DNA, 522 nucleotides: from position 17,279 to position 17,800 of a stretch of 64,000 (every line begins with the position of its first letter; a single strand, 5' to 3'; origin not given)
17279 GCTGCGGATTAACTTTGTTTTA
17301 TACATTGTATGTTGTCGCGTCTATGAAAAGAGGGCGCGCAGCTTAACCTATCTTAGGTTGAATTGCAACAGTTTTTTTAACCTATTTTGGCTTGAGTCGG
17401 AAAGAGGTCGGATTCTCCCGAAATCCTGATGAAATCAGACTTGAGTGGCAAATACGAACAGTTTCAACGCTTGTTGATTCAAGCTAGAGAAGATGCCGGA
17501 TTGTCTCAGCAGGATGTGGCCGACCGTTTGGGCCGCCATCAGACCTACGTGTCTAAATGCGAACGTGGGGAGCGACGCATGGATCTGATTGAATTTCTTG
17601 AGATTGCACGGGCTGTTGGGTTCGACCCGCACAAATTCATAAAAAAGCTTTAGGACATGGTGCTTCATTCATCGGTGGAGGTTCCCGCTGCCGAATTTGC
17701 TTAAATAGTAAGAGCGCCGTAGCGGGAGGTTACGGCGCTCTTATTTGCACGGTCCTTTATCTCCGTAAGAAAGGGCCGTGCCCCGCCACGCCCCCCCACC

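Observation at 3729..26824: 23.1-kb AT-rich TnsB/TnsC-type transposon with self-consistent multi-repeat ends, inserted 5 nt downstream of the pilC stop codon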

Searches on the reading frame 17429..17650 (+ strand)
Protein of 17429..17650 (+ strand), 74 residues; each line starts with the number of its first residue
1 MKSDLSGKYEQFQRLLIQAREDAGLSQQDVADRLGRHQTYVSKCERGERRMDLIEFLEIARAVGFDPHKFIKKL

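Call 55: search_protein_families(library=ncbifam, proteins=[window:17429-17650:+], max_evalue=0.01)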
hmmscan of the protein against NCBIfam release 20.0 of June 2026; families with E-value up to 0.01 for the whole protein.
window:17429-17650:+ (74 aa): 6 families
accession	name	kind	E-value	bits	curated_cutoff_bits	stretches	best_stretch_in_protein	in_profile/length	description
TIGR03070.1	couple_hipB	subfamily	7.4e-07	29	71.65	1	14-65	5-56/58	type II toxin-antitoxin system Y4mF family antitoxin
NF041951.1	phage_RstR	subfamily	1.8e-06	28.2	80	1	11-62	2-53/108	RstR family transcriptional repressor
NF008109.0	PRK10856.1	equivalog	0.00016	21.5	208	1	15-53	18-56/334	cytoskeleton protein RodZ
TIGR00270.2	TIGR00270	equivalog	0.00037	20.3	110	1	10-48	74-112/159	multiprotein bridging factor aMBF1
NF038310.1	lysogeny_AimR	equivalog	0.00094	18.3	70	1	20-64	5-49/365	AimR family lysis-lysogeny pheromone receptor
TIGR03830.1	CxxCG_CxxCG_HTH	subfamily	0.0011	18.8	61.8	1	16-51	70-105/127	type II TA system antitoxin MqsA family protein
